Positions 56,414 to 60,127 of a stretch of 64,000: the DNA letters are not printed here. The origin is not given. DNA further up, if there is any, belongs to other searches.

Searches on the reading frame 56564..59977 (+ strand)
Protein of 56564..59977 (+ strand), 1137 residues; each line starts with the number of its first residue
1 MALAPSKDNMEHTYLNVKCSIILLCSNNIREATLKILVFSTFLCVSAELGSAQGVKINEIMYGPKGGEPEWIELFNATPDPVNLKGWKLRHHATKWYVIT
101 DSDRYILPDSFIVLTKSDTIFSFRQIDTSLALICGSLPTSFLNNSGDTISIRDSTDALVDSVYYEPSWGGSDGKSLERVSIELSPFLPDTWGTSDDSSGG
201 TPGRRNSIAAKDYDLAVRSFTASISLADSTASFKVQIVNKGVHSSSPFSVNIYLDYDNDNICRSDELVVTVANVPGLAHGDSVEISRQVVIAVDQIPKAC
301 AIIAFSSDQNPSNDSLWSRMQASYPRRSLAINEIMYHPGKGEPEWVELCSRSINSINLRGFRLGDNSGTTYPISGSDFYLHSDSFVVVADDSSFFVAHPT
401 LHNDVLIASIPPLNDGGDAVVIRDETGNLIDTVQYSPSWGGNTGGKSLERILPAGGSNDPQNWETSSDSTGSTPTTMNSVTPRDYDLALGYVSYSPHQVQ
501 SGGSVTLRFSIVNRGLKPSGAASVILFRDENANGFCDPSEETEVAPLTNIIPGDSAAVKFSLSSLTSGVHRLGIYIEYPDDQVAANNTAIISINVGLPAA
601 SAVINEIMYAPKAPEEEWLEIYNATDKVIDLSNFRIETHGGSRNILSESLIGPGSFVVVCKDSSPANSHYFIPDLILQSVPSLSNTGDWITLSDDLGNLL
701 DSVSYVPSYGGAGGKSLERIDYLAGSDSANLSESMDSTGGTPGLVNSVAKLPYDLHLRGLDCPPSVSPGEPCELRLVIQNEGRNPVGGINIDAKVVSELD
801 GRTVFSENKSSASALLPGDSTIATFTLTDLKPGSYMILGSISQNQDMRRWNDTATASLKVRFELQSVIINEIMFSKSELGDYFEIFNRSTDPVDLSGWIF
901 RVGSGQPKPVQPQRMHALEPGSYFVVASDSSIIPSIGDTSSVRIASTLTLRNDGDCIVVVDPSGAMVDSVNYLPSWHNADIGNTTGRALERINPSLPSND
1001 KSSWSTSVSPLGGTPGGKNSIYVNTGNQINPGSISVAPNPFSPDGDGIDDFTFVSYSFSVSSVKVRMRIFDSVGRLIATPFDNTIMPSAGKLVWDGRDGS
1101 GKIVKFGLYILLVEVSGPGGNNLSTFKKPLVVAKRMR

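Call 52: search_protein_families(library=pfam, proteins=[window:56564-59977:+], max_evalue=0.001)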
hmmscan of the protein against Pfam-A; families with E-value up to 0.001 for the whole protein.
window:56564-59977:+ (1137 aa): 4 families
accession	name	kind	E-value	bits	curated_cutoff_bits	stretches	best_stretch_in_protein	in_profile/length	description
PF00932.25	LTD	-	6e-68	226.5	34.3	4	52-164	5-107/109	Lamin Tail Domain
PF07705.17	CARDB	-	9.8e-13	48.6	22.7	0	214-291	3-71/101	CARDB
PF13585.12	CHU_C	-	0.00024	21.6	27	0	1037-1116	3-73/86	CHU_C Type IX secretion signal domain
PF13860.13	FlgD_ig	-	0.00086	19.7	27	0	1058-1115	18-75/79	FlgD Ig-like domain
